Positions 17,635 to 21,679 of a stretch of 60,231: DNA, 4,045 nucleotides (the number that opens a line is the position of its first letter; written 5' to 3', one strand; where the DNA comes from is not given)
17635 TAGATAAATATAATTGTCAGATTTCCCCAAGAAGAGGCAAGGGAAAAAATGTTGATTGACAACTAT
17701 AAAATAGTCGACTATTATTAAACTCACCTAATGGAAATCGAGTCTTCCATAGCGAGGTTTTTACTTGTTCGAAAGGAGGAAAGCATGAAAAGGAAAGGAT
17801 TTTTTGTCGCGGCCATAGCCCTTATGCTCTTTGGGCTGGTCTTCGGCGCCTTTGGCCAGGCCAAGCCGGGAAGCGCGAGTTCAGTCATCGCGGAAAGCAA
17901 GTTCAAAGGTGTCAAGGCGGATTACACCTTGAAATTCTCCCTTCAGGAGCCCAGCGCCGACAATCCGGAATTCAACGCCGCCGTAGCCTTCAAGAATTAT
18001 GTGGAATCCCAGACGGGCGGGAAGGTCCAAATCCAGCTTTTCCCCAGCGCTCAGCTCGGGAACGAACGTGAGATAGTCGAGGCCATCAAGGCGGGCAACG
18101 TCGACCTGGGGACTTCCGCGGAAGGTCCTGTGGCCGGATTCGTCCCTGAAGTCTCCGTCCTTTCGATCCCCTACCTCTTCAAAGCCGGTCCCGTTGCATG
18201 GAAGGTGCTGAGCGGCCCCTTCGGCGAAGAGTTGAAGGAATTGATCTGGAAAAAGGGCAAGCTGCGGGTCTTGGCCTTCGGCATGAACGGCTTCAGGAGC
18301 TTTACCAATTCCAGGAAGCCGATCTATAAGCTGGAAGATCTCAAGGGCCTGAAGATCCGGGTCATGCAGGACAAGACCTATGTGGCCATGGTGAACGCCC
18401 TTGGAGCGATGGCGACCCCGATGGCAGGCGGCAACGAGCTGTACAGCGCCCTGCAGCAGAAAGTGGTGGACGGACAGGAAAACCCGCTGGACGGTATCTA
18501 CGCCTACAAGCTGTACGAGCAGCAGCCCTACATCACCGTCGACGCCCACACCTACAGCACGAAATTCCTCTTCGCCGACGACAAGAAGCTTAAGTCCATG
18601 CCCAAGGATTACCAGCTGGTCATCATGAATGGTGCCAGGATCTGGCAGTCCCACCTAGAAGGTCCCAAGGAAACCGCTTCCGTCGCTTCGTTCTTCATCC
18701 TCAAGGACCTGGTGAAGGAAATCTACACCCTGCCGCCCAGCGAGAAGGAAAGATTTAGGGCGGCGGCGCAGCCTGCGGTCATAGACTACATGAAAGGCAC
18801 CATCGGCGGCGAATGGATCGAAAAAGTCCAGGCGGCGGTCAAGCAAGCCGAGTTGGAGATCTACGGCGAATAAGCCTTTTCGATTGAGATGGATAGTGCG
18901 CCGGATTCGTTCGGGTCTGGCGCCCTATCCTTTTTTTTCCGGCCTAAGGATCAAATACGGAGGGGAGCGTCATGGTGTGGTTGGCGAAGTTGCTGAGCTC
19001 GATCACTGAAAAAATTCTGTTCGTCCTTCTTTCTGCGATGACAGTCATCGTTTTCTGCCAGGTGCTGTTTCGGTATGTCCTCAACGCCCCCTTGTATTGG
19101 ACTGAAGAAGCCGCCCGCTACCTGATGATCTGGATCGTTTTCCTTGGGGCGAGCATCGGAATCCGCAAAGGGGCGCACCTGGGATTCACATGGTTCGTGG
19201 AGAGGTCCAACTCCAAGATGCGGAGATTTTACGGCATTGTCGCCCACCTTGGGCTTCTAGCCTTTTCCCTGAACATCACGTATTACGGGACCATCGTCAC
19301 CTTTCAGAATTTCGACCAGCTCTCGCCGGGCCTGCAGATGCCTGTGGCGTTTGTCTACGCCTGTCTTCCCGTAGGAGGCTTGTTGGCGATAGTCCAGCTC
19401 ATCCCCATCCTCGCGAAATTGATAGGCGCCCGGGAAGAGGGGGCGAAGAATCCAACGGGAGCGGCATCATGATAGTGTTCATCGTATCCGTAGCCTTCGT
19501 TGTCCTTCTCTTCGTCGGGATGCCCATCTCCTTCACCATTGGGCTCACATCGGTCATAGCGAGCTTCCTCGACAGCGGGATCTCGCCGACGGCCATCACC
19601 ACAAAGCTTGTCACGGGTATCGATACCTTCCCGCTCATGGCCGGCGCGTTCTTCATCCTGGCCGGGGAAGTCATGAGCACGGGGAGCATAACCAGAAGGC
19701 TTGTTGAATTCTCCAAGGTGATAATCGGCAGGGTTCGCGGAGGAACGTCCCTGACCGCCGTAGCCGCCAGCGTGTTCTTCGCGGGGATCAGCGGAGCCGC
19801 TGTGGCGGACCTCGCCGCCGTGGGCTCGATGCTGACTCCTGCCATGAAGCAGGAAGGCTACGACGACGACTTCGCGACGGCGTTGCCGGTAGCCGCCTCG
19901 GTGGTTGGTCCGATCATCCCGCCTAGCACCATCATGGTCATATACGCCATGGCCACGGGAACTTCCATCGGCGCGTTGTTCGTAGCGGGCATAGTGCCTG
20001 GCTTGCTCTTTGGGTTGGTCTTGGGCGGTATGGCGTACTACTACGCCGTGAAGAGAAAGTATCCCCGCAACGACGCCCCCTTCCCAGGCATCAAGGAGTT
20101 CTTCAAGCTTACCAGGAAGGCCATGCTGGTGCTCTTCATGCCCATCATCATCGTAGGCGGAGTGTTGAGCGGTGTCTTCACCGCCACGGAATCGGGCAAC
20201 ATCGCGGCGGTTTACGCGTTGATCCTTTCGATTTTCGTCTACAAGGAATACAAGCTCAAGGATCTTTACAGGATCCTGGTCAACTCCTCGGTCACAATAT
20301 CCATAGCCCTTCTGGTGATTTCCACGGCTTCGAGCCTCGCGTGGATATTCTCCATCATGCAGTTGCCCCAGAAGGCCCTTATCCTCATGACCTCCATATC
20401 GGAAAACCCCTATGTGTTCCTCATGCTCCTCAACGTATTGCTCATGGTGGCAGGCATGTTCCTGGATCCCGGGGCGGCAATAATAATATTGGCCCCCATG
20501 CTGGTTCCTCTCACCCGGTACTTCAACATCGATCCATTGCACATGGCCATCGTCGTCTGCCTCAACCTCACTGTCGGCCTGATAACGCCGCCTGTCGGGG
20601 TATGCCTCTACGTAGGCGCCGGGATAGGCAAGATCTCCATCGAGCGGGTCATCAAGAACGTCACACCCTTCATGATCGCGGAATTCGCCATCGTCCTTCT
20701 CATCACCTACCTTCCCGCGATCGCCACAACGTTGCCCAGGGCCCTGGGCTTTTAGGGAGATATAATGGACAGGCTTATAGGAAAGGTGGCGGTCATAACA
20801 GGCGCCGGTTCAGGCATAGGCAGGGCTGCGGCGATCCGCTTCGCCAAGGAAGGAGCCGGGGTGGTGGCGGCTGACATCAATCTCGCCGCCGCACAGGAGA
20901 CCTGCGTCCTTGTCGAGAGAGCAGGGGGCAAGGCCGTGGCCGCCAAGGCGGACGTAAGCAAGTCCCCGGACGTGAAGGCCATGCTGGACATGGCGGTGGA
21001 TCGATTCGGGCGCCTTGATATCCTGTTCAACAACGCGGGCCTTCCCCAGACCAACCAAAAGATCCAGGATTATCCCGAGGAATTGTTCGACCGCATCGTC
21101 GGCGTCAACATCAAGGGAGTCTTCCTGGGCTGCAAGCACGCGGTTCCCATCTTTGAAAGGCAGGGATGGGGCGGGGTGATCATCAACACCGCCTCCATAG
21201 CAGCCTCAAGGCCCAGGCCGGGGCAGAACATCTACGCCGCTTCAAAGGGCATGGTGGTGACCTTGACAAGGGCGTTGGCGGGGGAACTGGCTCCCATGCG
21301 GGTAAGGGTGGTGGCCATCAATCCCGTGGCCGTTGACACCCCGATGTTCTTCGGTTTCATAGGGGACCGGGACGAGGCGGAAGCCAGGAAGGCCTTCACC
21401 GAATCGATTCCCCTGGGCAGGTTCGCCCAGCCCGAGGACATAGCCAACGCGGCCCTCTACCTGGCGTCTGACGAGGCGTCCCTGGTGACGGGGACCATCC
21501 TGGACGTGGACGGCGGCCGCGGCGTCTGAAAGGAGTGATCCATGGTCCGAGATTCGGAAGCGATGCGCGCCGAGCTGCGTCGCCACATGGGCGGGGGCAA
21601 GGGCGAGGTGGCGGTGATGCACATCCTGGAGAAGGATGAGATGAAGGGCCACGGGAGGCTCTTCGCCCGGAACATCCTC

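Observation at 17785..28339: Uncharacterised catabolic island: TRAP uptake, SDR, cupin, M20 deacylase, HIBADH-like dehydrogenase, transaldolase-like enzyme and class-III aminotransferase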

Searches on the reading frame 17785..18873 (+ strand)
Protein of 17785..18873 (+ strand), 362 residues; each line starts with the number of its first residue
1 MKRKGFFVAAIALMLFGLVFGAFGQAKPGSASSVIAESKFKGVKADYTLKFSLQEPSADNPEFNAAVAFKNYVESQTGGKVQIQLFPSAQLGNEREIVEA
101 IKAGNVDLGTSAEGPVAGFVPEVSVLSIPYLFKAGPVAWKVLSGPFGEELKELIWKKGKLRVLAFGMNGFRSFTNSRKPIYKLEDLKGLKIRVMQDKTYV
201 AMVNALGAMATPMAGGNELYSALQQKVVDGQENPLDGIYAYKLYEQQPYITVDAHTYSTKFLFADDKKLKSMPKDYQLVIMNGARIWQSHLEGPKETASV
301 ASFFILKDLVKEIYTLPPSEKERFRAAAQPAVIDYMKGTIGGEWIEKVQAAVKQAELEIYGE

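Call 4: search_protein_families(library=pfam, proteins=[window:17785-18873:+])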
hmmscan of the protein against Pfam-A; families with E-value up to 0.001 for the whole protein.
window:17785-18873:+ (362 aa): 1 family
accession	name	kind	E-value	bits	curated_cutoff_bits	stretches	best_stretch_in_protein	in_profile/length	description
PF03480.18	DctP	-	6.6e-74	249.2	23.4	1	56-334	5-281/286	Bacterial extracellular solute-binding protein, family 7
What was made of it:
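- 17785..18873 (+): dctP, the TRAP solute-binding protein. It has a signal peptide and keeps the Arg/Arg/Asn carboxylate-binding triad (NGFRSF, KIRV, GQENP). Pfam DctP 249 bits (call 4).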

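Call 5: search_protein_families(library=ncbifam, proteins=[window:17785-18873:+])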
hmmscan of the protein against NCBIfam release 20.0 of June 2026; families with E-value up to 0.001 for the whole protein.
window:17785-18873:+ (362 aa): 2 families
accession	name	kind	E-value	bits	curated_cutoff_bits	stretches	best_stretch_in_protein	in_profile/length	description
TIGR00787.1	dctP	subfamily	1.1e-65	221.6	175.05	1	57-284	6-231/257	DctP family TRAP transporter solute-binding subunit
NF037995.1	TRAP_S1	subfamily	9.9e-57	192.3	50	1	58-304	8-251/271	TRAP transporter substrate-binding protein DctP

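Call 14: search_solved_structures(query=window:17785-18873:+, max_evalue=1e-10)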
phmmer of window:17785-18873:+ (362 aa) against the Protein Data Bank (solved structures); distinct sequences matched with E-value up to 1e-10: 81 (the best 60 are shown).
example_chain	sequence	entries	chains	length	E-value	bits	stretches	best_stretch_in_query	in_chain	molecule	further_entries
7bbr_A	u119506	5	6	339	1.5e-46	162.5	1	58-355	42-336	Putative TRAP transporter solute receptor DctP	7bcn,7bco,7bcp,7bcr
4p9k_A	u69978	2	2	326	7.3e-46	160.3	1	40-335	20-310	TRAP dicarboxylate transporter, DctP subunit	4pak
4p47_A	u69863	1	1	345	1.4e-45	159.4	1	47-355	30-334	TRAP dicarboxylate transporter, DctP subunit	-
4pdh_A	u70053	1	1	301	4.9e-45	157.6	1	49-260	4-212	TRAP dicarboxylate transporter, DctP subunit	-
4pdd_A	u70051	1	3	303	1.9e-42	149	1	58-351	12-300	TRAP dicarboxylate transporter, DctP subunit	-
4mmp_A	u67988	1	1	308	3.2e-40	141.7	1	45-349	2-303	Sialic Acid Binding Protein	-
4x8r_A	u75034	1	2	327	1.6e-39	139.5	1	40-281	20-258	TRAP dicarboxylate transporter, DctP subunit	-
9bhf_A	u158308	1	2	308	1.7e-39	139.3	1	44-350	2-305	DctP family TRAP transporter solute-binding subunit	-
9bh3_A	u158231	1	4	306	3.5e-39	138.3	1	45-350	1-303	DctP family TRAP transporter solute-binding subunit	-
2wx9_A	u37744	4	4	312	3.7e-39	138.2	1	45-285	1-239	SIALIC ACID-BINDING PERIPLASMIC PROTEIN SIAP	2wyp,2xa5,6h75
3b50_A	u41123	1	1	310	4.5e-39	137.9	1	45-285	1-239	Sialic acid-binding periplasmic protein siaP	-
2cex_A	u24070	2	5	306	4.7e-39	137.9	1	45-285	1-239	PROTEIN HI0146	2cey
2wyk_A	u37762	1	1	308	4.7e-39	137.9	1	45-285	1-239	SIALIC ACID-BINDING PERIPLASMIC PROTEIN SIAP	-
2v4c_A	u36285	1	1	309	4.7e-39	137.9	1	45-285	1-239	SIALIC ACID-BINDING PERIPLASMIC PROTEIN SIAP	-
2xxk_A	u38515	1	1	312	4.7e-39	137.9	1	45-285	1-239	SIALIC ACID-BINDING PERIPLASMIC PROTEIN SIAP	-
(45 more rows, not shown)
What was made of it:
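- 17785..18873 (+): PDB best hits are 7bbr, 4p9k, 4pdh and 4pdd, then SiaP (call 14).
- The isethionate-binding IseP is a detectable relative of the DctP (E = 7e-29, call 14).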

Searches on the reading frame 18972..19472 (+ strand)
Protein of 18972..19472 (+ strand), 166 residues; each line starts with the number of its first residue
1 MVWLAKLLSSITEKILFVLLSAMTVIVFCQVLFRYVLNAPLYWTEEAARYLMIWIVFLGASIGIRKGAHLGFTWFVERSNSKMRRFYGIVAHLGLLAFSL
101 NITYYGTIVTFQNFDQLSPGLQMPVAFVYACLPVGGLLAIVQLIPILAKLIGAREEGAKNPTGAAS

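Call 4: search_protein_families(library=pfam, proteins=[window:18972-19472:+])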
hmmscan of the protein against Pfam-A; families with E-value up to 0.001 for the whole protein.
window:18972-19472:+ (166 aa): 1 family
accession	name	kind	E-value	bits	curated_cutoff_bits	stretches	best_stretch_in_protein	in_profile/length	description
PF04290.18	DctQ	-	2.5e-34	118.5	28.3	1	23-146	1-125/132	Tripartite ATP-independent periplasmic transporters, DctQ component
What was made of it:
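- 18972..19472 (+): dctQ, the small TRAP membrane subunit. Pfam DctQ 118 bits (call 4).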

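Call 5: search_protein_families(library=ncbifam, proteins=[window:18972-19472:+])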
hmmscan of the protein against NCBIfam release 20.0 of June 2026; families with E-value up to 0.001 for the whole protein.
window:18972-19472:+ (166 aa): 1 family
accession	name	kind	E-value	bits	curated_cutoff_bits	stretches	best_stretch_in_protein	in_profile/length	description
NF007374.1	PRK09877.1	equivalog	1.9e-20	73.8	260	1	10-163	3-156/157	2,3-diketo-L-gulonate TRAP transporter small permease YiaM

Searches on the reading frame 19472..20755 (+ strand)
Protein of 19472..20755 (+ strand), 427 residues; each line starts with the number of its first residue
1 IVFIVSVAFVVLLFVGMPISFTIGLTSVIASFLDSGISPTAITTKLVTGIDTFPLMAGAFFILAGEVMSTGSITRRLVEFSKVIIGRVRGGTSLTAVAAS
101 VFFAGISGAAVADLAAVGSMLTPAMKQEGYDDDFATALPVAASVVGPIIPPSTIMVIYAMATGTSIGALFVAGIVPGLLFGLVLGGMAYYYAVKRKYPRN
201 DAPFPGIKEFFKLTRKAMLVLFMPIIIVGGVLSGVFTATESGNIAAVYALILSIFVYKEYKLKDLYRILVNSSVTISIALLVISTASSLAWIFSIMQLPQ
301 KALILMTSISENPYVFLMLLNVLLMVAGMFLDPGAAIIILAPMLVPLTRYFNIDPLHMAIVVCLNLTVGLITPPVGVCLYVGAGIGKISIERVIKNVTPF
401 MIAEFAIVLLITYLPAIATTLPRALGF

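Call 4: search_protein_families(library=pfam, proteins=[window:19472-20755:+])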
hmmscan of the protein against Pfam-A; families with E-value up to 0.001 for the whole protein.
window:19472-20755:+ (427 aa): 1 family
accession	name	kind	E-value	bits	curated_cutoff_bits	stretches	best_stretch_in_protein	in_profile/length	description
PF06808.19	DctM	-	7e-108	361.5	23.8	1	7-417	2-413/413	Tripartite ATP-independent periplasmic transporter, DctM component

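Call 5: search_protein_families(library=ncbifam, proteins=[window:19472-20755:+])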
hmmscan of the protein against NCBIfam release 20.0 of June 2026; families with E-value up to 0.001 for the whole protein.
window:19472-20755:+ (427 aa): 3 families
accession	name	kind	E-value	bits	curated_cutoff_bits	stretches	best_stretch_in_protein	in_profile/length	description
TIGR00786.1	dctM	subfamily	6.4e-122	407.2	268.45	1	16-422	1-405/405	TRAP transporter large permease subunit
NF011634.1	PRK15060.1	equivalog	1e-73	248.9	800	1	3-418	4-417/425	2,3-diketo-L-gulonate TRAP transporter large permease YiaN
TIGR02123.1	TRAP_fused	subfamily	9.2e-24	84.1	320.65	1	60-418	173-535/615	TRAP transporter fused permease subunit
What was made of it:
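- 19469..20755 (+): dctM, the large TRAP membrane subunit. Its ATG overlaps the dctQ stop codon. Pfam DctM 361 bits; TIGR00786 407 bits against a cut-off of 268 (calls 4, 5).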

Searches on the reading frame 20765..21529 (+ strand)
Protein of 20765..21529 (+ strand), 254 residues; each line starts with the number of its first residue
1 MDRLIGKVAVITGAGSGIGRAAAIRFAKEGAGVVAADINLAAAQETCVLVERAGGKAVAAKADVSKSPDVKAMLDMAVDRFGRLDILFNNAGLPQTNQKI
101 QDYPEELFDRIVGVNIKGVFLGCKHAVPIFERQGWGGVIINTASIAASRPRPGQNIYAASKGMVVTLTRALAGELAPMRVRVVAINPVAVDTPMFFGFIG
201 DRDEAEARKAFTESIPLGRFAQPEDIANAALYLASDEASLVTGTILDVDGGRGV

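Call 4: search_protein_families(library=pfam, proteins=[window:20765-21529:+])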
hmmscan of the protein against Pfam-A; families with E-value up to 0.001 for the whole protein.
window:20765-21529:+ (254 aa): 4 families
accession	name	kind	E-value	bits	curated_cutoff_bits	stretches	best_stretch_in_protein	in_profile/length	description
PF13561.12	adh_short_C2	-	3e-64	217.3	27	1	13-251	1-234/236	Enoyl-(Acyl carrier protein) reductase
PF00106.31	adh_short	-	2e-53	181.3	26.6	1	7-195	1-187/195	short chain dehydrogenase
PF23441.1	SDR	-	1.4e-10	41.4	27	1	87-251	94-254/258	SDR-like rossmann domain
PF08659.16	KR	-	5.1e-06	27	22.6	1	10-170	4-162/180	KR domain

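Call 5: search_protein_families(library=ncbifam, proteins=[window:20765-21529:+])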
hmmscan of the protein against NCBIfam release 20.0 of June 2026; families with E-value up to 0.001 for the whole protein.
window:20765-21529:+ (254 aa): 229 families (the best 25 are shown)
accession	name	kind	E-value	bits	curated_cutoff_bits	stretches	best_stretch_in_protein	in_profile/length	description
NF005559.1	PRK07231.1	subfamily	4.2e-85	285.2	215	1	4-252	2-247/249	glucose 1-dehydrogenase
NF004791.0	PRK06138.1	equivalog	7e-76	254.8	312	1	3-252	2-249/252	SDR family oxidoreductase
NF004818.0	PRK06172.1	equivalog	9e-75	251.3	336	1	3-251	4-249/253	SDR family oxidoreductase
NF004198.0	PRK05653.1-3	equivalog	5.6e-66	222.5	296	1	3-252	4-246/248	3-oxoacyl-ACP reductase FabG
NF052558.1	MBtsdlDhBudC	equivalog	2.8e-65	220.3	270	1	6-252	3-241/250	meso-2,3-butanediol dehydrogenase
NF006366.0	PRK08589.1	equivalog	1.3e-61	208.3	386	1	1-251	1-251/272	SDR family oxidoreductase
TIGR03971.1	SDR_subfam_1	subfamily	1.7e-61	207.9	300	1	5-252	2-268/271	mycofactocin-coupled SDR family oxidoreductase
NF005681.0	PRK07478.1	subfamily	7e-61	205.8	267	1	1-252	1-249/254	SDR family oxidoreductase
NF006493.1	PRK08936.1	subfamily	3.6e-60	203.4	420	1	4-251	5-249/261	glucose-1-dehydrogenase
NF009466.0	PRK12826.1-2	subfamily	4.9e-58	196.5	222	1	7-252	4-244/248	3-oxoacyl-ACP reductase FabG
NF009093.0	PRK12429.1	subfamily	3.6e-57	193.6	258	1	4-251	3-255/259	3-hydroxybutyrate dehydrogenase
TIGR02415.1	23BDH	subfamily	4.2e-57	193.5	304.35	1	7-251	1-250/254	acetoin reductase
NF004713.0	PRK06057.1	equivalog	4.6e-57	193.4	404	1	2-251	5-248/257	3-oxoacyl-ACP reductase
NF005473.0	PRK07069.1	equivalog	6.7e-57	193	339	1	2-251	6-258/262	SDR family oxidoreductase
NF005067.0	PRK06484.1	equivalog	2.6e-56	191.2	713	1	6-251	9-250/524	short chain dehydrogenase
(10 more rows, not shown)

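Call 42: search_solved_structures(query=window:20765-21529:+, max_evalue=1e-45)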
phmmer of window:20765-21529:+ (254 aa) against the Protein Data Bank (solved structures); distinct sequences matched with E-value up to 1e-45: 8.
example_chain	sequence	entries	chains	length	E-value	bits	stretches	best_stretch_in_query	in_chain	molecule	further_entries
6b9u_A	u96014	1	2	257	2.5e-67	230.2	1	3-254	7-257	DNA gyrase, subunit B:Short-chain dehydrogenase/reductase SDR:Glucose/ribitol dehydrogenas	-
3n74_A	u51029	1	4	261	6.1e-67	228.9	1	4-254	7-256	3-ketoacyl-(acyl-carrier-protein) reductase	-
8sy8_A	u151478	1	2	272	1.1e-59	205.2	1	6-254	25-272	4-formylbenzenesulfonate dehydrogenase TsaC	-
4dqx_A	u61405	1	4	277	4.3e-53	183.6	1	6-253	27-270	Probable oxidoreductase protein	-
7djs_A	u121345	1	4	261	5.8e-53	183.2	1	4-252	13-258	SDR family oxidoreductase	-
8y7r_A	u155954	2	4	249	2e-49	171.6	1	4-251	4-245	NAD(P)-dependent dehydrogenase (Short-subunit alcohol dehydrogenase family)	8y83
4jro_A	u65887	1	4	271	2.9e-46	161.2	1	4-252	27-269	FabG protein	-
5x8h_A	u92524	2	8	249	7.7e-46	159.8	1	4-251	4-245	Short-chain dehydrogenase reductase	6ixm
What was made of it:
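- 20765..21529 (+): Classical SDR oxidoreductase, substrate unknown. Always adjacent to the cupin in related loci. The closest PDB entries are uncharacterised Brucella SDRs and TsaC (call 42).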
